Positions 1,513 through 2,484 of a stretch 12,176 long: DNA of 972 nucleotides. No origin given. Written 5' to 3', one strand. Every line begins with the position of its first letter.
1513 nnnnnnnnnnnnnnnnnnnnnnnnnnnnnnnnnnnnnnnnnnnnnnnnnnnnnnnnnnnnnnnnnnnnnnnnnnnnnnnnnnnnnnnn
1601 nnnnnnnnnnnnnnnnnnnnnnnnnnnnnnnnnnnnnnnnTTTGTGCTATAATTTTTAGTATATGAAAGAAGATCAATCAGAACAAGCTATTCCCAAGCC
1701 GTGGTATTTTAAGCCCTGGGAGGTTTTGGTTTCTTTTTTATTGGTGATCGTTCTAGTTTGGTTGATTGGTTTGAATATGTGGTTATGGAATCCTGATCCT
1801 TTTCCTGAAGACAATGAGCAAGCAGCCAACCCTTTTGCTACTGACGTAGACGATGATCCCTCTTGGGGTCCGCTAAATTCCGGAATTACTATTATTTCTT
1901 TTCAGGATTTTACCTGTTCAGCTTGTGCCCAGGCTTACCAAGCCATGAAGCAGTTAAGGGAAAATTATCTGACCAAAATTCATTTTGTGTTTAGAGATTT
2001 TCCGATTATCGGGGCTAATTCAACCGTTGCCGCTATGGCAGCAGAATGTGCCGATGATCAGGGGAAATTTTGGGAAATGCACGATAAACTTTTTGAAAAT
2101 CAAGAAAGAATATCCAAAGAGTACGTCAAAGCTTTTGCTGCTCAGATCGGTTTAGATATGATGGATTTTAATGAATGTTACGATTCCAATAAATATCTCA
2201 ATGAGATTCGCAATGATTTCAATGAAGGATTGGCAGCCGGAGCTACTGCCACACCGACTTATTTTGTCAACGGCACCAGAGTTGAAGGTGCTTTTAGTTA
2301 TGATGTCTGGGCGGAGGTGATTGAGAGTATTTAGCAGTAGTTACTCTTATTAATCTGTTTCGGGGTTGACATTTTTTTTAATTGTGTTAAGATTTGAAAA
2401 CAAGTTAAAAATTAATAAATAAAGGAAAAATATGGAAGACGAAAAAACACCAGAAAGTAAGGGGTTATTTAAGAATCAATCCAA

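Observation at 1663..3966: Competence-linked oxidative-folding block: comEC followed by two BdbD-like DsbA paralogs and lgt, with no DsbB/VKOR partner in view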

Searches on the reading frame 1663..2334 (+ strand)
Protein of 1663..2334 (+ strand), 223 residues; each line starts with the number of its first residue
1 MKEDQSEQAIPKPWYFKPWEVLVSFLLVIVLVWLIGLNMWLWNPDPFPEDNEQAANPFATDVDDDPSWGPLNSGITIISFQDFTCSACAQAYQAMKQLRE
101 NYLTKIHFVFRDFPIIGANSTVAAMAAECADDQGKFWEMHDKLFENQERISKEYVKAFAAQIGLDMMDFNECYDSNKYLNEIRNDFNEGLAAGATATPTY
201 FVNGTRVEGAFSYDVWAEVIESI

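Call 3: search_protein_families(library=pfam, proteins=[window:1663-2334:+], max_evalue=0.01)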
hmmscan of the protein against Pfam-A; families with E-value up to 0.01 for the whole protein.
window:1663-2334:+ (223 aa): 4 families
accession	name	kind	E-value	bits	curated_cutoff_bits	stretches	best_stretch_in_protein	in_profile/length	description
PF13462.12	Thioredoxin_4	-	7.7e-29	101.4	23.2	1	65-221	5-164/165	Thioredoxin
PF01323.26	DSBA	-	4.1e-18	66.3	25.6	1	76-220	1-190/191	DSBA-like thioredoxin domain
PF13743.12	Thioredoxin_5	-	0.00018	21.7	27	0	138-204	98-165/186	Thioredoxin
PF13098.12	Thioredoxin_2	-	0.0019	19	27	1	75-211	7-95/104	Thioredoxin-like domain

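Call 4: search_protein_families(library=ncbifam, proteins=[window:1663-2334:+], max_evalue=0.01)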
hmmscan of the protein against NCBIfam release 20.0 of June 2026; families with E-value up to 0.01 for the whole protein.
window:1663-2334:+ (223 aa): 1 family
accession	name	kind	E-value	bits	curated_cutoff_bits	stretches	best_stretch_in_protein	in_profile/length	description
NF041057.1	Rcas_1661_fam_Se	equivalog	4.1e-35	121.5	190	1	65-222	81-246/247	Rcas_1661 family thioredoxin-like (seleno)lipoprotein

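Call 13: find_related_loci(query=window:1663-2334:+, collection=metagenome_contigs, flank=10000)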
Query window:1663-2334:+ (223 aa) in metagenome_contigs; peptide patterns used: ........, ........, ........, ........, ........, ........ (x = any residue, [..] = any of these).
600 stretches matched a pattern (row limit reached: there are more); 591 encode a relative of the query (tblastn E <= 1e-3); the best 80 are kept; 80 distinct loci.
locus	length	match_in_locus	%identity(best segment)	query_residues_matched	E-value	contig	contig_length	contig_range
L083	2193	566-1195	60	12-221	2e-81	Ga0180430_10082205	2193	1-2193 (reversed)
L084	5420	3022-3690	38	12-222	3e-49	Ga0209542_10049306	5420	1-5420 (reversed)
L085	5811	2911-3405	45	59-221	4e-46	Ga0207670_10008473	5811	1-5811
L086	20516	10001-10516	42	51-220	2e-45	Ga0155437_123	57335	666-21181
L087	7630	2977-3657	39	8-220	2e-44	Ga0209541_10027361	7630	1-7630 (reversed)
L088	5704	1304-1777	43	65-221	3e-44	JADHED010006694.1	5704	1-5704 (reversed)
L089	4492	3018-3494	43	64-221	3e-44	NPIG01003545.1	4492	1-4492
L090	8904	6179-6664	41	61-221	3e-42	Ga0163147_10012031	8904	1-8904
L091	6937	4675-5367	35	3-222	4e-41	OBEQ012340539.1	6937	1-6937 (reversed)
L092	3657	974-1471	43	58-221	2e-41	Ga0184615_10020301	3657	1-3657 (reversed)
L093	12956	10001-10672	37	9-221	5e-41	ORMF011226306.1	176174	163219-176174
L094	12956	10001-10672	37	9-221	5e-41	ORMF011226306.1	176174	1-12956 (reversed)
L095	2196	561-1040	45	64-221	7e-41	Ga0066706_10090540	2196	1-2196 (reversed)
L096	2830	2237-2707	41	66-221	2e-40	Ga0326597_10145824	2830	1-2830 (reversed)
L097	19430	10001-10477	43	69-222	2e-40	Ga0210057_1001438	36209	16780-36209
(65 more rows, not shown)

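Call 22: search_solved_structures(query=window:1663-2334:+, max_evalue=0.001, show_alignments=2)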
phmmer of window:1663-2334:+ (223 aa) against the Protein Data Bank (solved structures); distinct sequences matched with E-value up to 0.001: 19.
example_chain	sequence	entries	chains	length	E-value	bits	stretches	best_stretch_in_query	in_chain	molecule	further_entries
7rgv_A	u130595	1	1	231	1e-11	47.6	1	54-210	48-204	Thioredoxin domain-containing protein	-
3eu3_A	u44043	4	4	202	1.2e-11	47.4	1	62-221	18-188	BdbD | Disulfide bond formation protein D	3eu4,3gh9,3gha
6eez_A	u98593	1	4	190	2.1e-11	46.6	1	66-215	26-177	DsbA-like disulfide oxidoreductase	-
4pwp_A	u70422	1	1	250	4.2e-11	45.6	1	61-222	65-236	DsbA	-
7unn_A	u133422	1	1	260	5.3e-11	45.3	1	61-222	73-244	Thioredoxin domain-containing protein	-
4pwo_A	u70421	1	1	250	5.8e-11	45.2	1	61-222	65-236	DsbA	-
3gyk_A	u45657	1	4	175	6.3e-11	45.1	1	66-210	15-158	27kDa outer membrane protein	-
7uno_A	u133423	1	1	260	1e-09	41.1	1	61-222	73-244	Thioredoxin domain-containing protein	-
3f4r_A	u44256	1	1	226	2.6e-09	39.8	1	50-203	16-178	Putative uncharacterized protein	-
3f4s_A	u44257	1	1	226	1.3e-08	37.5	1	50-203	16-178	Putative uncharacterized protein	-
4gxz_A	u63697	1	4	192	5e-07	32.3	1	46-220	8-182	Suppression of copper sensitivity protein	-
3f4t_A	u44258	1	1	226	7.5e-07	31.7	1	50-203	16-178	Putative uncharacterized protein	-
3bci_A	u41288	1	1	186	8.8e-07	31.5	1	76-220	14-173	Disulfide bond protein A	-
3bd2_A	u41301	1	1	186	1.5e-06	30.8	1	76-220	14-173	Disulfide bond protein A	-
3bck_A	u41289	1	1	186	4e-06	29.3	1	76-220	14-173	Disulfide bond protein A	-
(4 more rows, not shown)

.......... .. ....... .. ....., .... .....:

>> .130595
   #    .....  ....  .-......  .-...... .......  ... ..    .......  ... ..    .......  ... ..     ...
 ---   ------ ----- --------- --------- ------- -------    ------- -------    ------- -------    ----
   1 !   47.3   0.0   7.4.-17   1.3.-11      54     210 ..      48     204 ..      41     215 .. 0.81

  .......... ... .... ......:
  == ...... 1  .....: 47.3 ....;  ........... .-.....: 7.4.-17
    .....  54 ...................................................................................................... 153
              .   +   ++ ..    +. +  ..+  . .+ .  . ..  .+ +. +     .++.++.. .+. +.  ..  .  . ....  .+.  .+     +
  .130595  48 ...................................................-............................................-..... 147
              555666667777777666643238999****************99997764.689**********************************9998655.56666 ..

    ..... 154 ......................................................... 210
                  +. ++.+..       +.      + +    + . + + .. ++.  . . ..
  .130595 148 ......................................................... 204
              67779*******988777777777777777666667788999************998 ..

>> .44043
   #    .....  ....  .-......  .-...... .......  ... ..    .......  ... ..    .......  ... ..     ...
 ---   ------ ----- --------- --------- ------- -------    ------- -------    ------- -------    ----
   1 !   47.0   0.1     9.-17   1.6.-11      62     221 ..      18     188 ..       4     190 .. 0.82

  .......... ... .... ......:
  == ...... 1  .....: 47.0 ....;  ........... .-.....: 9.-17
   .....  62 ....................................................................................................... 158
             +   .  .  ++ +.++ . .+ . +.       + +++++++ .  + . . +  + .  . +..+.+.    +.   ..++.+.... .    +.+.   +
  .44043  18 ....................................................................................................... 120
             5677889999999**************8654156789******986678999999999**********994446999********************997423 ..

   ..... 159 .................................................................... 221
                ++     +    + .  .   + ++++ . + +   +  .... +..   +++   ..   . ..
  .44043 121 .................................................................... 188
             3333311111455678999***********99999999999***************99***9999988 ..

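Call 26: find_homologous_proteins(query=window:1663-2334:+, max_evalue=0.00001)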
Query window:1663-2334:+ (223 aa): 825 proteins with E <= 0.00001 among 996 candidates; the best 120 are listed.
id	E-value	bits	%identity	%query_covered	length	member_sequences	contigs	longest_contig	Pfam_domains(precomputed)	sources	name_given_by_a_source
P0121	1.8e-151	520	100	100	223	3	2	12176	PF01323.27,PF13462.13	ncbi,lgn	-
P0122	2.2e-99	349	64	100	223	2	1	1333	PF01323.27,PF13462.13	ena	-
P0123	1.0e-86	308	60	94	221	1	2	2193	PF01323.27,PF13462.13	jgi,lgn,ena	-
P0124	1.3e-83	298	57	99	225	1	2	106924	PF01323.27,PF13462.13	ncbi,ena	ncbi:MAG: DsbA family protein [Patescibacteria group bacterium]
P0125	2.8e-80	287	61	90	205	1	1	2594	PF01323.27,PF13462.13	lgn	-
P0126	1.1e-76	275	55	96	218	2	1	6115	PF01323.27,PF13462.13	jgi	-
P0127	2.6e-49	185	40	94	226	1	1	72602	PF01323.27,PF13462.13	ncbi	-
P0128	6.5e-48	181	41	97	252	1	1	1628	PF13098.14,PF01323.27,PF13462.13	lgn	-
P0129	1.2e-47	180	50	72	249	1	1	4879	PF13743.13,PF13098.14,PF01323.27,PF13462.13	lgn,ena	-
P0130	3.1e-47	179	48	72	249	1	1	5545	PF01323.27,PF13462.13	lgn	-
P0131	7.9e-47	177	44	73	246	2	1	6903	PF13743.13,PF13098.14,PF01323.27,PF13462.13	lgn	-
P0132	2.3e-46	176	39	94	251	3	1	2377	PF01323.27,PF13462.13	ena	-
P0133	5.3e-45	171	42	86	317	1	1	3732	PF13098.14,PF01323.27,PF13462.13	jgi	jgi:protein-disulfide isomerase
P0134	5.7e-45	171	46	72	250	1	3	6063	PF00085.27,PF13905.13,PF13098.14,PF01323.27,PF13462.13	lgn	-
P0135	6.2e-45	171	45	79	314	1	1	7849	PF13743.13,PF13098.14,PF01323.27,PF13462.13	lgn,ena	-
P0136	9.5e-45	171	49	73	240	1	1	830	PF13098.14,PF01323.27,PF13462.13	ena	-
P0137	2.2e-44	169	38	95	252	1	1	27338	PF13098.14,PF01323.27,PF13462.13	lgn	-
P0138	3.2e-44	169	46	78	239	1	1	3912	PF01323.27,PF13462.13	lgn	-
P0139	4.6e-44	168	43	74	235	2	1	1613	PF01323.27,PF13462.13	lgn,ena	-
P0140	4.8e-44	168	47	76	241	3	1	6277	PF13098.14,PF01323.27,PF13462.13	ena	-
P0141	6.0e-44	168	46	73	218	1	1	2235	PF01323.27,PF13462.13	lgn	-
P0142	1.2e-43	167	43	74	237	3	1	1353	PF13098.14,PF01323.27,PF13462.13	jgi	-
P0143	1.9e-43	166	44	78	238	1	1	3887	PF13098.14,PF01323.27,PF13462.13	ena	-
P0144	2.5e-43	166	48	72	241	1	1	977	PF13098.14,PF01323.27,PF13462.13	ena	-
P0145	2.7e-43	166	38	94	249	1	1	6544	PF13098.14,PF01323.27,PF13462.13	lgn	-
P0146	5.3e-43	165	45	78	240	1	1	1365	PF13098.14,PF01323.27,PF13462.13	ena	-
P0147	8.1e-43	164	40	91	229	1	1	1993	PF13098.14,PF01323.27,PF13462.13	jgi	-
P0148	1.5e-42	163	41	90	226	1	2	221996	PF13098.14,PF01323.27,PF13462.13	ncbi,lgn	-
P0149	1.5e-42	163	38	92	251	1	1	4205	PF13098.14,PF01323.27,PF13462.13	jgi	-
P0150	1.8e-42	163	46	78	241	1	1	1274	PF13098.14,PF01323.27,PF13462.13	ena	-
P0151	2.5e-42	163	46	76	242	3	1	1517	PF13098.14,PF01323.27,PF13462.13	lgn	-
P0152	2.6e-42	163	44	80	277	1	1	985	PF13098.14,PF01323.27,PF13462.13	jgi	jgi:protein-disulfide isomerase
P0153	3.7e-42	162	46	72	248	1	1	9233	PF13098.14,PF01323.27,PF13462.13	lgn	-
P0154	6.3e-42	161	43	80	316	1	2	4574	PF13098.14,PF01323.27,PF13462.13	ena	-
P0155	1.9e-41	160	40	92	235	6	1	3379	PF13098.14,PF01323.27,PF13462.13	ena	-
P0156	2.1e-41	160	42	79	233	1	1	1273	PF13098.14,PF01323.27,PF13462.13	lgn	-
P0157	2.2e-41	160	39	88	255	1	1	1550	PF13098.14,PF01323.27,PF13462.13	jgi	-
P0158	2.3e-41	159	46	72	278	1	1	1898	PF13098.14,PF01323.27,PF13462.13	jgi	-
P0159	3.6e-41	159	39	91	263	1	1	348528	PF13098.14,PF01323.27,PF13462.13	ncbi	-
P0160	4.8e-41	158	43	78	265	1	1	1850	PF13098.14,PF01323.27,PF13462.13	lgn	-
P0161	5.1e-41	158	46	72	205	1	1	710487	PF00085.27,PF13098.14,PF01323.27,PF13462.13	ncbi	-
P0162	1.1e-40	157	35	99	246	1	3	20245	PF13098.14,PF01323.27,PF13462.13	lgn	-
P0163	1.3e-40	157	42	73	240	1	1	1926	PF13098.14,PF01323.27,PF13462.13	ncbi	-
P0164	2.3e-40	156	41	73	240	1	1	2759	PF01323.27,PF13462.13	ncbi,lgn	-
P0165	2.7e-40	156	46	72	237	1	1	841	PF13098.14,PF01323.27,PF13462.13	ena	-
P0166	3.8e-40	155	39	92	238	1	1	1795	PF13098.14,PF01323.27,PF13462.13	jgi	jgi:protein-disulfide isomerase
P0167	4.2e-40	155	43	75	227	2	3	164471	PF13098.14,PF01323.27,PF13462.13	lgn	-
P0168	5.0e-40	155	32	95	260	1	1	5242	PF01323.27,PF13462.13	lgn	-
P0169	5.1e-40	155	43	79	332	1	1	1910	PF13098.14,PF01323.27,PF13462.13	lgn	-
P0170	5.6e-40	155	37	91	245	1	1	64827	PF13098.14,PF01323.27,PF13462.13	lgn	-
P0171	5.8e-40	155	47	74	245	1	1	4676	PF13098.14,PF01323.27,PF13462.13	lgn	-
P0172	6.7e-40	155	44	76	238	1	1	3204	PF01323.27,PF13462.13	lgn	-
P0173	6.8e-40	155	39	89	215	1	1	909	PF13098.14,PF01323.27,PF13462.13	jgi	jgi:protein-disulfide isomerase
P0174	8.2e-40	154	45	71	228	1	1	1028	PF13098.14,PF01323.27,PF13462.13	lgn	-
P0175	1.3e-39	154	47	71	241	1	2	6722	PF13098.14,PF01323.27,PF13462.13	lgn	-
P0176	2.6e-39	153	44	79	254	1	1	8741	PF13098.14,PF01323.27,PF13462.13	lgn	-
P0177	2.6e-39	153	46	72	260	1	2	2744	PF13098.14,PF01323.27,PF13462.13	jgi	jgi:protein-disulfide isomerase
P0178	2.6e-39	153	44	74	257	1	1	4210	PF13098.14,PF01323.27,PF13462.13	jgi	-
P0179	2.6e-39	153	41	78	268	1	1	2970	PF13098.14,PF01323.27,PF13462.13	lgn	-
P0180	2.7e-39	153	45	72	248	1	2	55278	PF13098.14,PF01323.27,PF13462.13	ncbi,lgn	-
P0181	3.8e-39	152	47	72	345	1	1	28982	PF13743.13,PF13098.14,PF01323.27,PF13462.13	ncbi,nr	ncbi:MAG: hypothetical protein D6718_10145 [Acidobacteria bacterium]|nr:MAG: hypothetical protein D6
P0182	3.9e-39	152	42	71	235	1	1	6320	PF01323.27,PF13462.13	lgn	-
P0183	4.0e-39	152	44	75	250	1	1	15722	PF13098.14,PF01323.27,PF13462.13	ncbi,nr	ncbi:DsbA family protein [Candidatus Woesearchaeota archaeon]|nr:DsbA family protein [Candidatus Woe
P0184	5.1e-39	152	47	72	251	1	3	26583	PF13098.14,PF01323.27,PF13462.13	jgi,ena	jgi:protein-disulfide isomerase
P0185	5.8e-39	152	45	72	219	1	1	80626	PF13098.14,PF01323.27,PF13462.13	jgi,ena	jgi:protein-disulfide isomerase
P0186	6.1e-39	152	44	80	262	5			PF01323.27,PF13462.13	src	-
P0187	6.7e-39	151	41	78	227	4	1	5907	PF13098.14,PF01323.27,PF13462.13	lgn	-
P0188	7.3e-39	151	37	91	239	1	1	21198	PF13098.14,PF01323.27,PF13462.13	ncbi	-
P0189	1.0e-38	151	44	69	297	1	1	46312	PF13098.14,PF01323.27,PF13462.13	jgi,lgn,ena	-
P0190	1.1e-38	151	37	91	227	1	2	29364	PF13098.14,PF01323.27,PF13462.13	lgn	-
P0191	1.3e-38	150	43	80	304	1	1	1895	PF13098.14,PF01323.27,PF13462.13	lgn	-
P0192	1.5e-38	150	45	72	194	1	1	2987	PF13098.14,PF01323.27,PF13462.13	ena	-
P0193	1.6e-38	150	47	73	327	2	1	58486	PF13098.14,PF01323.27,PF13462.13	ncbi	ncbi:MAG: thioredoxin domain-containing protein [Candidatus Micrarchaeia archaeon]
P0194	1.7e-38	150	44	75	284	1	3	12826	PF13098.14,PF01323.27,PF13462.13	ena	-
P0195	1.9e-38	150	49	67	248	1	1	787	PF13098.14,PF01323.27,PF13462.13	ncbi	-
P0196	2.6e-38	149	37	99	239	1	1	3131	PF13098.14,PF01323.27,PF13462.13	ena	-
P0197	3.4e-38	149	44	77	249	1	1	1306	PF13098.14,PF01323.27,PF13462.13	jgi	-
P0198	3.5e-38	149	39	92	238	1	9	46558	PF13098.14,PF01323.27,PF13462.13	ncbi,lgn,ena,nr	ncbi:MAG: DsbA family protein [Candidatus Diapherotrites archaeon]|nr:DsbA family protein [Candidatu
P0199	3.6e-38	149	45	70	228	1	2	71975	PF01323.27,PF13462.13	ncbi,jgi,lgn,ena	-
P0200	4.6e-38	149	44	76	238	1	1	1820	PF13098.14,PF01323.27,PF13462.13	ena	-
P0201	5.4e-38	148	44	76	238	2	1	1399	PF13098.14,PF01323.27,PF13462.13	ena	-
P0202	6.1e-38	148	43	74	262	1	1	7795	PF13098.14,PF01323.27,PF13462.13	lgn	-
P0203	6.1e-38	148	45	72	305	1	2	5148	PF13098.14,PF01323.27,PF13462.13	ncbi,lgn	-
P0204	6.8e-38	148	36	100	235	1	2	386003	PF13098.14,PF01323.27,PF13462.13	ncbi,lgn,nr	ncbi:MAG: thioredoxin domain-containing protein [Patescibacteria group bacterium]|nr:thioredoxin dom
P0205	7.2e-38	148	42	70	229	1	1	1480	PF13098.14,PF01323.27,PF13462.13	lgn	-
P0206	1.4e-37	147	41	69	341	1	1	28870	PF00403.33,PF13098.14,PF01323.27,PF13462.13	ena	-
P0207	1.5e-37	147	46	72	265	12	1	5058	PF13098.14,PF01323.27,PF13462.13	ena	-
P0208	1.8e-37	147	42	82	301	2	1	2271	PF13098.14,PF01323.27,PF13462.13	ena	-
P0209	2.1e-37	146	41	74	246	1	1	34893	PF13098.14,PF01323.27,PF13462.13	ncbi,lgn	-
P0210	3.2e-37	146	37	91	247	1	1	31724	PF13098.14,PF01323.27,PF13462.13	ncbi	ncbi:DsbA family protein [Nanoarchaeota archaeon]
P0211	3.2e-37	146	43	78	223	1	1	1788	PF13098.14,PF01323.27,PF13462.13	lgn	-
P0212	3.4e-37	146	41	69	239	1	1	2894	PF13098.14,PF01323.27,PF13462.13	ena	-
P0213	3.5e-37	146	44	74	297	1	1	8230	PF13098.14,PF01323.27,PF13462.13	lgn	-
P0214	5.0e-37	145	45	72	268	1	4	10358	PF13098.14,PF01323.27,PF13462.13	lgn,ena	-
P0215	5.1e-37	145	42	75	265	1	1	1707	PF13098.14,PF01323.27,PF13462.13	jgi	jgi:protein-disulfide isomerase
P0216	5.2e-37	145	37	100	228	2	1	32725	PF13743.13,PF13098.14,PF01323.27,PF13462.13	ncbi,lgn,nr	ncbi:MAG: DsbA family protein [Anaerolineae bacterium]|nr:DsbA family protein [Anaerolineae bacteriu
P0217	5.9e-37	145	42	78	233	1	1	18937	PF13098.14,PF01323.27,PF13462.13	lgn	-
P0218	6.8e-37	145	45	72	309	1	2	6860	PF01323.27,PF13462.13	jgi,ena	-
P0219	7.3e-37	145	34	92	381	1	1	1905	PF13098.14,PF01323.27,PF13462.13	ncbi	-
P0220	7.3e-37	145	43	73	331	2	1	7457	PF13098.14,PF01323.27,PF13462.13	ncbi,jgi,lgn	-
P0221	7.9e-37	145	39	70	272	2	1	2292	PF13098.14,PF01323.27,PF13462.13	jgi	jgi:protein-disulfide isomerase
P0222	8.0e-37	145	41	80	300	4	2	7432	PF13098.14,PF01323.27,PF13462.13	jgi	jgi:protein-disulfide isomerase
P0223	8.5e-37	145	43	72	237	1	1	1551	PF13098.14,PF01323.27,PF13462.13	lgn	-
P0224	8.7e-37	144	36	99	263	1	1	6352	PF13098.14,PF01323.27,PF13462.13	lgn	-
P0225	9.7e-37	144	45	72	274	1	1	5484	PF13098.14,PF01323.27,PF13462.13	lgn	-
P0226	1.1e-36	144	45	72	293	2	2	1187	PF13098.14,PF01323.27,PF13462.13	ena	-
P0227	1.2e-36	144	45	71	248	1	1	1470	PF13098.14,PF01323.27,PF13462.13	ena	-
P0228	1.2e-36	144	45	72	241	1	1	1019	PF13098.14,PF01323.27,PF13462.13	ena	-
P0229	1.2e-36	144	36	100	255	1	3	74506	PF13098.14,PF01323.27,PF13462.13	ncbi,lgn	-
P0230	1.4e-36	144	44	72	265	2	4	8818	PF13098.14,PF01323.27,PF13462.13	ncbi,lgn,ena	-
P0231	1.5e-36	144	43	71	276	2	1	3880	PF13098.14,PF01323.27,PF13462.13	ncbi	-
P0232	1.5e-36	144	46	72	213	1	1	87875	PF13098.14,PF01323.27,PF13462.13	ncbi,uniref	ncbi:disulfide bond formation protein DsbA, partial [Nitrosopumilus sp. b3]|uniref:DsbA family prote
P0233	1.6e-36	144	37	91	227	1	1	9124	PF01323.27,PF13462.13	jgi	jgi:protein-disulfide isomerase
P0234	1.7e-36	144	42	70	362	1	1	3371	PF13624.12,PF13098.14,PF01323.27,PF13462.13,PF13623.12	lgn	-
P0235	2.1e-36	143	37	90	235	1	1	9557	PF01323.27,PF13462.13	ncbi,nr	ncbi:DsbA family protein [Candidatus Falkowbacteria bacterium]|nr:DsbA family protein [Candidatus Fa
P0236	2.2e-36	143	47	72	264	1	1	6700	PF13098.14,PF01323.27,PF13462.13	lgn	-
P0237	2.4e-36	143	38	92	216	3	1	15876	PF13098.14,PF01323.27,PF13462.13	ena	-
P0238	2.9e-36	143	42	74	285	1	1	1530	PF01323.27,PF13462.13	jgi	jgi:protein-disulfide isomerase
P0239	3.2e-36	143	42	72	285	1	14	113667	PF13098.14,PF01323.27,PF13462.13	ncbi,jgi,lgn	-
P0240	3.4e-36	143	44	72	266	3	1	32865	PF13098.14,PF01323.27,PF13462.13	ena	-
